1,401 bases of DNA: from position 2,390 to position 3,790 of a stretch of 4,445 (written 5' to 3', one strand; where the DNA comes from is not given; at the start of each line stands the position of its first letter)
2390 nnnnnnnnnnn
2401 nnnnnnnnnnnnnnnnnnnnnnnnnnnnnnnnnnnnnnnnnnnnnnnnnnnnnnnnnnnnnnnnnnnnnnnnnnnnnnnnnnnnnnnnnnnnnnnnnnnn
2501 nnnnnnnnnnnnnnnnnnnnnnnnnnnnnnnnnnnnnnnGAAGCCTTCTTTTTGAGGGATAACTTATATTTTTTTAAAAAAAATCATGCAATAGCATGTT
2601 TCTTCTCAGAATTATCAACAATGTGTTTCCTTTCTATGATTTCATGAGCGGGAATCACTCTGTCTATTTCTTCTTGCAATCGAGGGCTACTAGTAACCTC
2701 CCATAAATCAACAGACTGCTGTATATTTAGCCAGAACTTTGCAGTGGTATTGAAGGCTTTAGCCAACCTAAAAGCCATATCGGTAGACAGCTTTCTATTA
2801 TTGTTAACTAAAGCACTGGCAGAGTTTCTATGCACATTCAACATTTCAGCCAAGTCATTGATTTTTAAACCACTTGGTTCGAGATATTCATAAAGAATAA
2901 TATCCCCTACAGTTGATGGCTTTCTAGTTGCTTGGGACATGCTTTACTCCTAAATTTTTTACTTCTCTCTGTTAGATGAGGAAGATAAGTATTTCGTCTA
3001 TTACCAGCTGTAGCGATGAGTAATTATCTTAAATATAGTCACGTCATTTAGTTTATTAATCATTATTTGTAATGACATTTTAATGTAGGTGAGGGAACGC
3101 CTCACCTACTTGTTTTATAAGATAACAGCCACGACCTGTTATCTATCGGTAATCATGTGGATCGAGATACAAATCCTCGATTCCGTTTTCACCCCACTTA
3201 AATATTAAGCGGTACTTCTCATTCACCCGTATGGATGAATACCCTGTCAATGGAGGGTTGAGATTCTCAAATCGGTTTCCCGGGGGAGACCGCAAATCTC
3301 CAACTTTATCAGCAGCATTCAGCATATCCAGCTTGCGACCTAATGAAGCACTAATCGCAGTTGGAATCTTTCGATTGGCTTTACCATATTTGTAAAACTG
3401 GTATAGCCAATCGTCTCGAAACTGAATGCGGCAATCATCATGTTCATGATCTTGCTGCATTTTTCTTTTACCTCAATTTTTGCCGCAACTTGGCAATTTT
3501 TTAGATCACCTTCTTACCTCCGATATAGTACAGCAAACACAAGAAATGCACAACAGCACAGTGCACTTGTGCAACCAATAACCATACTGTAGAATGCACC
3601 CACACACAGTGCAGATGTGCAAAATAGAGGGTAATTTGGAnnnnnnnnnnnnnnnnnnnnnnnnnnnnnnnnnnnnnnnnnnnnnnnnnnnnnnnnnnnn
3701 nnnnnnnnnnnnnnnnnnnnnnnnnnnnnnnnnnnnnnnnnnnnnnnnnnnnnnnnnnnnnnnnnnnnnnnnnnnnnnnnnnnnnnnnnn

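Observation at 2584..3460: higB and higA are separated by a 200-bp spacer with a hairpin and palindromes (non-canonical architecture)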

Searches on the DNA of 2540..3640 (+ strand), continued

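Call 55: search_with_rna_model(model_id=R1, sources=[window, L002, L003, L004, L005, L006, L007, L008, L009, L010, L011, L012, L013, L014, L015, L016, L017, L018, L019, L020, L025, L029, L033, L035, L044, L047, L051, L052, L053, L072, L073, L081, L088, L101, L104, L118], max_evalue=1, make_alignment=true)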
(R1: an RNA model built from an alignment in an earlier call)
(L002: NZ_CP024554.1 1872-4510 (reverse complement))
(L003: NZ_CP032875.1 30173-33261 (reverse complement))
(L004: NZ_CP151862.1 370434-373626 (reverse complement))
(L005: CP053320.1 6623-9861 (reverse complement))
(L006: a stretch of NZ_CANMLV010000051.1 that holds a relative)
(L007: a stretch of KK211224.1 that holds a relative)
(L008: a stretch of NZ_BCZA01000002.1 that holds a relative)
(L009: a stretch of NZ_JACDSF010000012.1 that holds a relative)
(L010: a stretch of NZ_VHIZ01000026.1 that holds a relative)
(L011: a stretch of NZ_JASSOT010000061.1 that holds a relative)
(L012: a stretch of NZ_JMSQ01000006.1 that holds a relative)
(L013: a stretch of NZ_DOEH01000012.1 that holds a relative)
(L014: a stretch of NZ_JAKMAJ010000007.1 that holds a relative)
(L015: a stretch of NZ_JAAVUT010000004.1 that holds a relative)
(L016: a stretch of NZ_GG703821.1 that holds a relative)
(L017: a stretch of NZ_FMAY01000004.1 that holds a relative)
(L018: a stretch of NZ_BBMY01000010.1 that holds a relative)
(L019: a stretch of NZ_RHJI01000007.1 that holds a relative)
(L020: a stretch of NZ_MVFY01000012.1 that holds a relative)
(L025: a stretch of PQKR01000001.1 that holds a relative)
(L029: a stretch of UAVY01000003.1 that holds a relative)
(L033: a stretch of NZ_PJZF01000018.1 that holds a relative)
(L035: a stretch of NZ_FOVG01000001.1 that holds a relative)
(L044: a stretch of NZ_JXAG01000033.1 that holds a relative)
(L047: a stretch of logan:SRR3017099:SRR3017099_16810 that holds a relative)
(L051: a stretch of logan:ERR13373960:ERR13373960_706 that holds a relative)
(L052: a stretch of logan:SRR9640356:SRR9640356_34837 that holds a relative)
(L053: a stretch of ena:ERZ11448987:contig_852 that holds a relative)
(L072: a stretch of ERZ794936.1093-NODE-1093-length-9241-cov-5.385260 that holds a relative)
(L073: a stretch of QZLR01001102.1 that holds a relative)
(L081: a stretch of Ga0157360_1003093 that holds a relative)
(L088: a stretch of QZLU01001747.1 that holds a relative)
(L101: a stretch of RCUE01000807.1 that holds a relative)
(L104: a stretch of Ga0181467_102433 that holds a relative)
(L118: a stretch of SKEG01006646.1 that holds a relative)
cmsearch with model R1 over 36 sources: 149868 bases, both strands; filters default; matches with E-value up to 1: 29.
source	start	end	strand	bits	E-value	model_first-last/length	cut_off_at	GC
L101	679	754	-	94.6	4.2e-24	1-75/75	no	0.41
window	3076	3151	-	92.9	1.2e-23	1-75/75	no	0.41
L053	1861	1936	+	92.9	1.2e-23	1-75/75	no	0.41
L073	1975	2050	+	92.9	1.2e-23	1-75/75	no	0.41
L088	2094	2169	-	92.9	1.2e-23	1-75/75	no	0.41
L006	2307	2383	+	88.8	1.9e-22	1-75/75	no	0.4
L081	5131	5205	+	84.8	2.6e-21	1-75/75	no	0.41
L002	1290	1365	-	80.4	4.5e-20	1-75/75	no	0.42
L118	988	1063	+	80.4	4.5e-20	1-75/75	no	0.42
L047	1801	1874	+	76.5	6e-19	1-75/75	no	0.45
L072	8254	8327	+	76.5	6e-19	1-75/75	no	0.45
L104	1129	1203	-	74.5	2.2e-18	1-75/75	no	0.41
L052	787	860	+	73.5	4.1e-18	1-75/75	no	0.39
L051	854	925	+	68.1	1.4e-16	1-75/75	no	0.43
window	3054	3118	+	28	3.9e-05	1-75/75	no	0.31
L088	2072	2136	+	28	3.9e-05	1-75/75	no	0.31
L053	1894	1958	-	28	3.9e-05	1-75/75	no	0.31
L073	2008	2072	-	28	3.9e-05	1-75/75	no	0.31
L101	657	721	+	27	7.3e-05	1-75/75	no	0.32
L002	1247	1332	+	25.2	0.00024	1-75/75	no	0.35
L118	1021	1106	-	25.2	0.00024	1-75/75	no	0.35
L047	1832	1919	-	25.1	0.00026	1-75/75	no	0.35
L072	8285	8372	-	25.1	0.00026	1-75/75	no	0.35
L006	2341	2424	-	23.8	0.00062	1-75/75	no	0.3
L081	5163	5245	-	20.6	0.0048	1-75/75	no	0.33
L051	892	919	-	19.7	0.0088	39-66/75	no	0.57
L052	818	921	-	19.7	0.0091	1-75/75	no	0.33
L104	1084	1172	+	15.9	0.11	1-75/75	no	0.33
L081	5440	5502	-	13.9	0.41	1-75/75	no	0.35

Alignment A6: 29 matches aligned to the model, 125 columns, each read 5' to 3' on its own strand. Consensus structure (alignment columns), stored with it:
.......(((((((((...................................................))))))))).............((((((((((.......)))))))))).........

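Call 59: search_dna_similar(query=window:2941-3142:+, collection=ecoli_genomes, mode=distant, max_rows=15, rows=spread, max_evalue=0.01)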
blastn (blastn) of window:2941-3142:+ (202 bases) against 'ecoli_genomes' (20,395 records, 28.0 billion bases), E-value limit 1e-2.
Records with a match: 13; places in all: 14; records where one place covers at least 80% of the query: 13.
Genomes with a match: 13 of 5426; with a place that covers at least 80% of the query: 13. Places per genome that has any: lowest 1, median 1, highest 2. On chromosomes: 0 places; on plasmids: 14.
Best place of each record, by identity: >=99% 13.
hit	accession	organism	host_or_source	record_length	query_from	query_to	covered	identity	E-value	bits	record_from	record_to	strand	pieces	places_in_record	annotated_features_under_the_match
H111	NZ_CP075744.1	Escherichia coli strain CPF6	Sus scrofa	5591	1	202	100%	100.0%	4e-98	365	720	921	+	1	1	none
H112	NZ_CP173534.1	Escherichia coli strain 98208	Homo sapiens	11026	1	202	100%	100.0%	4e-98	365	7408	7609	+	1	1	none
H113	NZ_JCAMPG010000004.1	Escherichia coli strain GCUET01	pig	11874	1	202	100%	100.0%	4e-98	365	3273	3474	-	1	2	none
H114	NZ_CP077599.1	Escherichia coli O111:NM strain 08-4377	Homo sapiens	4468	1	202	100%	99.5%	2e-96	361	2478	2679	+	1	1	none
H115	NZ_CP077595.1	Escherichia coli O111:H8 strain 7-15 45A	bovine feces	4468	1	202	100%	99.5%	2e-96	361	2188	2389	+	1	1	none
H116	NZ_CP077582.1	Escherichia coli O111:H8 strain 7-54 11A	bovine feces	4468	1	202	100%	99.5%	2e-96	361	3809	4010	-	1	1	none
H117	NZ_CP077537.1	Escherichia coli O111:H8 strain 2009C-3675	Homo sapiens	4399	1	202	100%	99.5%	2e-96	361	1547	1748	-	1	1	none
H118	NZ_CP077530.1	Escherichia coli O111:NM strain 2010C-3053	Homo sapiens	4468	1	202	100%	99.5%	2e-96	361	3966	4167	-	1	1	none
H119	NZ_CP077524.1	Escherichia coli O111:H8 strain 7-16 37A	bovine feces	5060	1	202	100%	99.5%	2e-96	361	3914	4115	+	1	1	none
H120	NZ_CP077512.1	Escherichia coli O111:H8 strain 7-55 62A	Fly pool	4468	1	202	100%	99.5%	2e-96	361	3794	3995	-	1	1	none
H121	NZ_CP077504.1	Escherichia coli O111:H8 strain 7-58 72A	Fly pool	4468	1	202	100%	99.5%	2e-96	361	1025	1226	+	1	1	none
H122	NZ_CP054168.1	Escherichia coli strain STO_Bone1B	Homo sapiens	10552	1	202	100%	99.0%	8e-95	354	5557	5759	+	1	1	none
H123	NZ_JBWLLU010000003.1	Escherichia coli strain 04A19CPO007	Homo sapiens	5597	1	202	100%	99.0%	8e-95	354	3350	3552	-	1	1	none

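Call 78: search_dna_similar(query=L019:1900-2700:+, collection=ecoli_genomes, mode=near, max_rows=30, rows=spread)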
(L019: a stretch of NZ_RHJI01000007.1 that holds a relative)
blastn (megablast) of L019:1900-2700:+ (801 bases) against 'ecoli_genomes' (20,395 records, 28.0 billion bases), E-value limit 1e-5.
Records with a match: 76; places in all: 76; records where one place covers at least 80% of the query: 76.
Genomes with a match: 76 of 5426; with a place that covers at least 80% of the query: 76. Places per genome that has any: lowest 1, median 1, highest 1. On chromosomes: 0 places; on plasmids: 76.
Best place of each record, by identity: 95-99% 76.
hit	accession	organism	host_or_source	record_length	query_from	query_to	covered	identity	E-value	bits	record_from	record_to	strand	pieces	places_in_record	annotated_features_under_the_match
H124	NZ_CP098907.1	Escherichia coli strain CUVET19-1396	Canis lupus familiaris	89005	1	801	100%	95.8%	0e+0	1291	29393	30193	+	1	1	HigA family addiction module antitoxin | type II toxin-antitoxin system RelE/ParE family toxin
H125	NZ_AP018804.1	Escherichia coli strain E2863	Bos taurus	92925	1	801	100%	95.5%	0e+0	1279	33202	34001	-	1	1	HigA family addiction module antitoxin | type II toxin-antitoxin system RelE/ParE family toxin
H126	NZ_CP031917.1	Escherichia coli O45:H2 strain FWSEC0003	Homo sapiens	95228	1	801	100%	95.5%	0e+0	1279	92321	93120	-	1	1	HigA family addiction module antitoxin | type II toxin-antitoxin system RelE/ParE family toxin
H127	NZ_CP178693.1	Escherichia coli strain VTB97432v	Chicken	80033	1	801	100%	95.5%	0e+0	1279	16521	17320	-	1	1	HigA family addiction module antitoxin | type II toxin-antitoxin system RelE/ParE family toxin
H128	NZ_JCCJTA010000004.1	Escherichia coli strain EC-07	fish meat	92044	1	801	100%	95.5%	0e+0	1279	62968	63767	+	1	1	HigA family addiction module antitoxin | type II toxin-antitoxin system RelE/ParE family toxin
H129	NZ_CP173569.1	Escherichia coli strain 98198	Homo sapiens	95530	1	801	100%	95.4%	0e+0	1275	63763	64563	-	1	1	HigA family addiction module antitoxin | type II toxin-antitoxin system RelE/ParE family toxin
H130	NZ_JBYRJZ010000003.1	Escherichia coli strain Eco_23-2678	African Green Monkey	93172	1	801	100%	95.4%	0e+0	1275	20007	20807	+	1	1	HigA family addiction module antitoxin | type II toxin-antitoxin system RelE/ParE family toxin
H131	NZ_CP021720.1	Escherichia coli strain AR_0128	missing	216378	1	801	100%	95.4%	0e+0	1273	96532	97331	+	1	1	HigA family addiction module antitoxin | type II toxin-antitoxin system RelE/ParE family toxin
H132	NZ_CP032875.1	Escherichia coli strain WCHEC000837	Homo sapiens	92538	1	801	100%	95.4%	0e+0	1273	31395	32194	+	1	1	HigA family addiction module antitoxin | type II toxin-antitoxin system RelE/ParE family toxin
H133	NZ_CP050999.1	Escherichia coli O39:NM str. F8704-2 strain F8704-2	missing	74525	1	801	100%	95.4%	0e+0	1273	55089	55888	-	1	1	HigA family addiction module antitoxin | type II toxin-antitoxin system RelE/ParE family toxin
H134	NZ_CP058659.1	Escherichia coli strain WCHEC035125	sewage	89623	1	801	100%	95.4%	0e+0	1273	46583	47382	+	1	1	HigA family addiction module antitoxin | type II toxin-antitoxin system RelE/ParE family toxin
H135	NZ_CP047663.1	Escherichia coli strain LD93-1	feces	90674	1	801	100%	95.4%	0e+0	1273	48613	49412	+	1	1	HigA family addiction module antitoxin | type II toxin-antitoxin system RelE/ParE family toxin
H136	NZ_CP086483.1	Escherichia coli strain Ec-050-T20-MAC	Homo sapiens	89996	1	801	100%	95.4%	0e+0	1273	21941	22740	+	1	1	HigA family addiction module antitoxin | type II toxin-antitoxin system RelE/ParE family toxin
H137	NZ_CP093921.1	Escherichia coli strain ST167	Felis catus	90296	1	801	100%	95.4%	0e+0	1273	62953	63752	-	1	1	HigA family addiction module antitoxin | type II toxin-antitoxin system RelE/ParE family toxin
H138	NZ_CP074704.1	Escherichia coli strain 702/18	Homo sapiens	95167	1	801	100%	95.4%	0e+0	1273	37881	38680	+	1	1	HigA family addiction module antitoxin | type II toxin-antitoxin system RelE/ParE family toxin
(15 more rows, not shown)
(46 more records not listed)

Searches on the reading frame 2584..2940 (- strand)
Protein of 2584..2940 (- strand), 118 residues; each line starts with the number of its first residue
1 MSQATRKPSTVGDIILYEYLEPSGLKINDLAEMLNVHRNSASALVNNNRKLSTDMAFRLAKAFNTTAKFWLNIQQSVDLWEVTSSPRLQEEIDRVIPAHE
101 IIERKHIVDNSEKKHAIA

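Call 4: search_protein_families(proteins=[window:2584-2940:-], library=ncbifam, max_evalue=0.01)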
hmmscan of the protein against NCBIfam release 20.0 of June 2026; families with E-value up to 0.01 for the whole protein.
window:2584-2940:- (118 aa): 2 families
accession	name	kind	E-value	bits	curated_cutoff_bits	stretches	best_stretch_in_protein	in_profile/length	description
TIGR02607.1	antidote_HigA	equivalog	7.4e-27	93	47.7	1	6-83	2-79/81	HigA family addiction module antitoxin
NF003162.0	PRK04140.1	equivalog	0.0035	16.4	263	1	18-75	133-190/317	transcriptional regulator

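Call 30: search_solved_structures(query=window:2584-2940:-, max_evalue=0.001, show_alignments=2)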
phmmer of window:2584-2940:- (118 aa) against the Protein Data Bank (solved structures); distinct sequences matched with E-value up to 0.001: 12.
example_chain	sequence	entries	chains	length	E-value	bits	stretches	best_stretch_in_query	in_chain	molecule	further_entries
2eby_A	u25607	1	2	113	5.5e-43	148.3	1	1-105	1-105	Putative HTH-type transcriptional regulator ybaQ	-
3cec_A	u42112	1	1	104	4.1e-11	45.8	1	10-93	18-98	Putative antidote protein of plasmid maintenance system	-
3trb_A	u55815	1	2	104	6.7e-11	45.2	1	7-82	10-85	Virulence-associated protein I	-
6jpi_A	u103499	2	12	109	5e-09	39.1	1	7-94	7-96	HTH cro/C1-type domain-containing protein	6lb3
7csv_A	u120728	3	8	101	5.1e-09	39.1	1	7-93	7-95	HTH cro/C1-type domain-containing protein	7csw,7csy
6f8s_A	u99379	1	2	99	2.3e-07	33.8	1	7-80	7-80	XRE family transcriptional regulator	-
6f8h_A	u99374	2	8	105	3.1e-07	33.4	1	7-80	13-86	XRE family transcriptional regulator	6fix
2icp_A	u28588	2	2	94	4e-05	26.6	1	11-83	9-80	antitoxin higa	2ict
4mcx_A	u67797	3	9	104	0.00057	22.9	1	11-82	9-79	Antidote protein | Antitoxin HigA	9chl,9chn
6chv_A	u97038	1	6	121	0.00073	22.5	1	9-82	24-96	Antitoxin HigA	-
4mct_A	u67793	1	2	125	0.00081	22.4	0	11-82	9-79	Antidote protein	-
6cf1_A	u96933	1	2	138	0.00099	22.1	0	9-82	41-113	Antitoxin HigA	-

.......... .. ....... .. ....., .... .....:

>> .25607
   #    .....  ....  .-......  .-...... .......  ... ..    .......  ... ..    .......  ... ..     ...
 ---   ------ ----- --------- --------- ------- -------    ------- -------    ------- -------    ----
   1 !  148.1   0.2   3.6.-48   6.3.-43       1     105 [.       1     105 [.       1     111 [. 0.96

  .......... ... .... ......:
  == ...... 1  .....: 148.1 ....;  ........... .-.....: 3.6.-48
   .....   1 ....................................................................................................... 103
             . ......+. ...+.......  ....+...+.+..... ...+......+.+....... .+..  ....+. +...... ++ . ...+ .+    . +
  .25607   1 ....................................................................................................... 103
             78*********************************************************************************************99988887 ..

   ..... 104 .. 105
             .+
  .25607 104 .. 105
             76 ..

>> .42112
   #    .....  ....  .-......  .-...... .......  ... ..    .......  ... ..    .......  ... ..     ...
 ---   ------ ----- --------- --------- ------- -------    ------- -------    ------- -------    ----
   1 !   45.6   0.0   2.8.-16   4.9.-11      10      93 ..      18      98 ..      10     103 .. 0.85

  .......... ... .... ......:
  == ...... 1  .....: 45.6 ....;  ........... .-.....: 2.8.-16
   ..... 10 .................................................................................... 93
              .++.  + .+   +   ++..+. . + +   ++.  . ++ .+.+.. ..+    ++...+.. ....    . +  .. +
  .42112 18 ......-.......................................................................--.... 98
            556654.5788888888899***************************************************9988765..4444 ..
